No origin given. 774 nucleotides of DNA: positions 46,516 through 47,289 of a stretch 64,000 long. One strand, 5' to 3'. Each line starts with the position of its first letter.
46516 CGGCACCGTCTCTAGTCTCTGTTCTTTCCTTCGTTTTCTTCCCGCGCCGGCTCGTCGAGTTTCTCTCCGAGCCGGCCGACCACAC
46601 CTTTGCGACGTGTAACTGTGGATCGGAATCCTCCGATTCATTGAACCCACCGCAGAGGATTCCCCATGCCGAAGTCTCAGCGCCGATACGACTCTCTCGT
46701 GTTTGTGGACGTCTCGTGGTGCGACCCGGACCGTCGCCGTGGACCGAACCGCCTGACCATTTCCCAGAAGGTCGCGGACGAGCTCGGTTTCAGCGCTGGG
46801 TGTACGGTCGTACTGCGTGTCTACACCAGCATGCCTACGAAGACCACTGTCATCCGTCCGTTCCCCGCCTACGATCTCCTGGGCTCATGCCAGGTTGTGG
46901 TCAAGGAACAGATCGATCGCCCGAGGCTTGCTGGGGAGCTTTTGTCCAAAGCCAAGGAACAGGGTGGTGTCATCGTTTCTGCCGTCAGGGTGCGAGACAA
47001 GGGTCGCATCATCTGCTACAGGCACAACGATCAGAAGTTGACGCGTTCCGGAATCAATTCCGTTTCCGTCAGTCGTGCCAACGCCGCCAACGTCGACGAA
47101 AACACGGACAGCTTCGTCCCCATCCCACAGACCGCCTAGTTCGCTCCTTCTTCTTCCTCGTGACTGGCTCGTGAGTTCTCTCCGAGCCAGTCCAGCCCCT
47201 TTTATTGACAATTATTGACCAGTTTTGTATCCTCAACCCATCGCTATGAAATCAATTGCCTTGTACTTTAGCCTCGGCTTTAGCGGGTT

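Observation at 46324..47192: Two small high-GC ORFs upstream of the ligase array with homologous terminator hairpins, candidate substrates or regulators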

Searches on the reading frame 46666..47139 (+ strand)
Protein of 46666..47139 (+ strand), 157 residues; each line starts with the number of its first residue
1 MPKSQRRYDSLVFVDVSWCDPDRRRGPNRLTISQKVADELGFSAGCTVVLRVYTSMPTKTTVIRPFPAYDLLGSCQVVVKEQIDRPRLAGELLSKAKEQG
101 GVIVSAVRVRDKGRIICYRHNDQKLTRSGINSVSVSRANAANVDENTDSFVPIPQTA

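Call 6: search_protein_families(library=pfam, proteins=[window:46666-47139:+], max_evalue=1)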
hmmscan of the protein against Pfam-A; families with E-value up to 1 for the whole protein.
window:46666-47139:+ (157 aa): 0 families

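Call 13: find_homologous_proteins(query=window:46666-47139:+, max_evalue=0.01)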
Query window:46666-47139:+ (157 aa): 2 proteins with E <= 0.01 among 49 candidates.
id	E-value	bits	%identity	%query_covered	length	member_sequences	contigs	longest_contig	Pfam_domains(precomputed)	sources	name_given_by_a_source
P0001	1.9e-98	344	100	100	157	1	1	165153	-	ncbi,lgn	-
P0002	7.9e-83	293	87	100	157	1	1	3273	-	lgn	-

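Call 14: find_encoding_contigs(protein=P0002, flank=10000)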
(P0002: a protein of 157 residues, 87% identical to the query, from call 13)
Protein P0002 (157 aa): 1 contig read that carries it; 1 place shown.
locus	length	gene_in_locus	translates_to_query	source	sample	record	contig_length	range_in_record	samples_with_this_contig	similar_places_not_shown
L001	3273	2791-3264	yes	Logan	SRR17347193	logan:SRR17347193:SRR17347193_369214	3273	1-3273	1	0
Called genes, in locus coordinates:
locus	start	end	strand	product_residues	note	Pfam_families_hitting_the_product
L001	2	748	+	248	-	?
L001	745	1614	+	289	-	PF00753:Lactamase_B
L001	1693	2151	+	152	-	PF00334:NDK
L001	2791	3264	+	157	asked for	-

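Call 15: find_encoding_contigs(protein=P0001, flank=10000, max_places=3)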
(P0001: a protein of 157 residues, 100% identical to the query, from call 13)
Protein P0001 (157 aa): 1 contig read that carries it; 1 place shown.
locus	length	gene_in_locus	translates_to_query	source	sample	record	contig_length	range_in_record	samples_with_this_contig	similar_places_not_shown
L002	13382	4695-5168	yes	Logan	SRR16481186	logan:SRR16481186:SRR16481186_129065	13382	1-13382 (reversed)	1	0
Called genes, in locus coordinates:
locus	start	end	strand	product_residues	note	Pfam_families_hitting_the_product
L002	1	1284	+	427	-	?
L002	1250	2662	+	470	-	PF13567:DUF4131, PF03772:Competence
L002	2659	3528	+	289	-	PF00753:Lactamase_B, PF12706:Lactamase_B_2 (weak)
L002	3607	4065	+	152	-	PF00334:NDK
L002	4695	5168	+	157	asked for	-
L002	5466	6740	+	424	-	-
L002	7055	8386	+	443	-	-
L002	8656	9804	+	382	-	-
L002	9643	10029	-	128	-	-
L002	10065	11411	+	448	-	-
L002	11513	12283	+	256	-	PF00117:GATase, PF07722:Peptidase_C26 (weak)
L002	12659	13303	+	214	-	-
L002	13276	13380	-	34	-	?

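Call 21: search_protein_representatives(protein=window:46666-47139:+)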
Query: 157 residues. Proteins with E-value up to 0.001 (for the whole library): 2; up to 1e-10: 1; up to 1e-30: 1. The best 2 are listed.
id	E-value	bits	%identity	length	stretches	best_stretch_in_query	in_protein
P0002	2.5e-83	293.2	87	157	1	1-157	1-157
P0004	5.6e-06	42.2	34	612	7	46-91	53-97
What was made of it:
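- Tried and rejected: The word-indexed search of 5.8 billion proteins (call 13) and the exhaustive HMMER search of 1.84 billion representatives (call 21) returned only the 87% strain variant.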

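Call 24: search_solved_structures(query=window:46666-47139:+, max_evalue=10, show_alignments=2)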
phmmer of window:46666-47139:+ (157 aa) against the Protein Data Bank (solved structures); distinct sequences matched with E-value up to 10: 8.
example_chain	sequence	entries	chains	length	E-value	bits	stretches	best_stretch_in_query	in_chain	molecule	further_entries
7ysg_P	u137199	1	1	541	0.088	15.6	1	74-127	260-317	Secretory component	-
6lx3_P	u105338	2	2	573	0.091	15.5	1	74-127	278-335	Polymeric immunoglobulin receptor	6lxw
8sku_E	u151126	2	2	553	0.094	15.5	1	74-127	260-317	Secretory component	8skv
6kxs_P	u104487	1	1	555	0.096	15.5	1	74-127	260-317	Polymeric immunoglobulin receptor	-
6ue7_C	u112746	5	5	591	0.096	15.5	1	74-127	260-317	Polymeric immunoglobulin receptor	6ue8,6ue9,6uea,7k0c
2ocw_A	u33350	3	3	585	0.097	15.5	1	74-127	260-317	Polymeric-immunoglobulin receptor | Secretory component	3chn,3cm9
5d4k_A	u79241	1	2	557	0.1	15.4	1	74-127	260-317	Polymeric immunoglobulin receptor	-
7wuo_A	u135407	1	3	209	0.27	14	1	15-150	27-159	Riboflavin synthase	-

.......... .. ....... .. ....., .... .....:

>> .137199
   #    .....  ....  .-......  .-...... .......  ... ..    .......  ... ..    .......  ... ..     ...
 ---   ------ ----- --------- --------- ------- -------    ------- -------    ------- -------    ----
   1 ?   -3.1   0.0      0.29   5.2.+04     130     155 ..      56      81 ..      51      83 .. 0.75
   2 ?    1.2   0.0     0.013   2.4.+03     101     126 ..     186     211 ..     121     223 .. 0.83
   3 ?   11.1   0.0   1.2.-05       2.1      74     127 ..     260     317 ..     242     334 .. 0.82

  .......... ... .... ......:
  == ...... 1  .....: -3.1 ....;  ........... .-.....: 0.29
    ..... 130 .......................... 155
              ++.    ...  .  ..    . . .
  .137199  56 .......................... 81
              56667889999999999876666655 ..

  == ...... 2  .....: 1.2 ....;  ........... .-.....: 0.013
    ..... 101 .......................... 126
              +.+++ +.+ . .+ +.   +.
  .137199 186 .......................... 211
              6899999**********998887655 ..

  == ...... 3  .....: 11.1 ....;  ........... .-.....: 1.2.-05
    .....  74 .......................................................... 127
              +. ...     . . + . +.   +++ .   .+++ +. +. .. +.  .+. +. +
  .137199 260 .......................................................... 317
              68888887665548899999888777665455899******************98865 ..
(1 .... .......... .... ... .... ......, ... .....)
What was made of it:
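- Closest known: SpoVT/AbrB. Different: No HMM or PDB sequence hit (calls 6, 24).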

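Call 34: predict_structure(alignment_id=A2)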
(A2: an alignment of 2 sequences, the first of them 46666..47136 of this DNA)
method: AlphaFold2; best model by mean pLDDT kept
length: 157 residues; sequences in the alignment: 2
mean_pLDDT: 32.8   pTM: 0.26
mean pLDDT of the five models: 32.8, 31.7, 30.8, 29.0, 28.1
residues with pLDDT >= 90: 0; 70-90: 0; 50-70: 0; < 50: 157
segments of 3 or more residues with pLDDT < 50: 1-157
pLDDT, mean of each block of 10 residues (from residue 1): 27 38 39 42 42 31 29 26 34 40 32 31 29 30 28 23
secondary structure, 60 per line:
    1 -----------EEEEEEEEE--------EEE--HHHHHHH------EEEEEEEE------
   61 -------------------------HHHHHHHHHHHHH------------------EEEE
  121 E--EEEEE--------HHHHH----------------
elements in order: E12-20 E29-31 H34-40 E47-54 H86-98 E117-121 E124-128 H137-141

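Call 37: find_related_loci(query=window:46666-47136:+, collection=genome_contigs, flank=10000)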
Query window:46666-47136:+ (157 aa) in genome_contigs; peptide patterns used: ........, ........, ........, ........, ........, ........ (x = any residue, [..] = any of these).
130 stretches matched a pattern, but none encodes a relative of the query by tblastn (E <= 1e-3).

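Call 43: search_protein_families(library=ncbifam, proteins=[window:46666-47139:+], max_evalue=1)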
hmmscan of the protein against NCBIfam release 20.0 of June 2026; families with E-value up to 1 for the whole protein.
window:46666-47139:+ (157 aa): 1 family
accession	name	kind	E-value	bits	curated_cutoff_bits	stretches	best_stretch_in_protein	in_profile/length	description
NF002048.0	PRK00876.1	subfamily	0.12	11.2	313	1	21-124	72-179/330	NAD(+) synthase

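Call 44: search_protein_families(library=phrogs, proteins=[window:46666-47139:+], max_evalue=1)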
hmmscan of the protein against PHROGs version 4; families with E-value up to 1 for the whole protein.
window:46666-47139:+ (157 aa): 0 families

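Call 48: find_related_loci(query=A2, collection=metagenome_contigs, flank=10000)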
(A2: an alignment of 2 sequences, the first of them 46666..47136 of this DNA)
Query A2 (157 aa) in metagenome_contigs; peptide patterns used: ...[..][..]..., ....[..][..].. (x = any residue, [..] = any of these).
87 stretches matched a pattern, but none encodes a relative of the query by tblastn (E <= 1e-3).

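Call 67: search_dna_similar(query=window:46666-47136:+, collection=plasmids, mode=protein, max_evalue=0.01)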
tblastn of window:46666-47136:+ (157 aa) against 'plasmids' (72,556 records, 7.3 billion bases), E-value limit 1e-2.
No match.

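Call 73: search_protein_families(library=padloc, proteins=[window:46666-47139:+], max_evalue=1)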
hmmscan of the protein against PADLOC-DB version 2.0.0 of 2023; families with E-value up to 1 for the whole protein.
window:46666-47139:+ (157 aa): 0 families
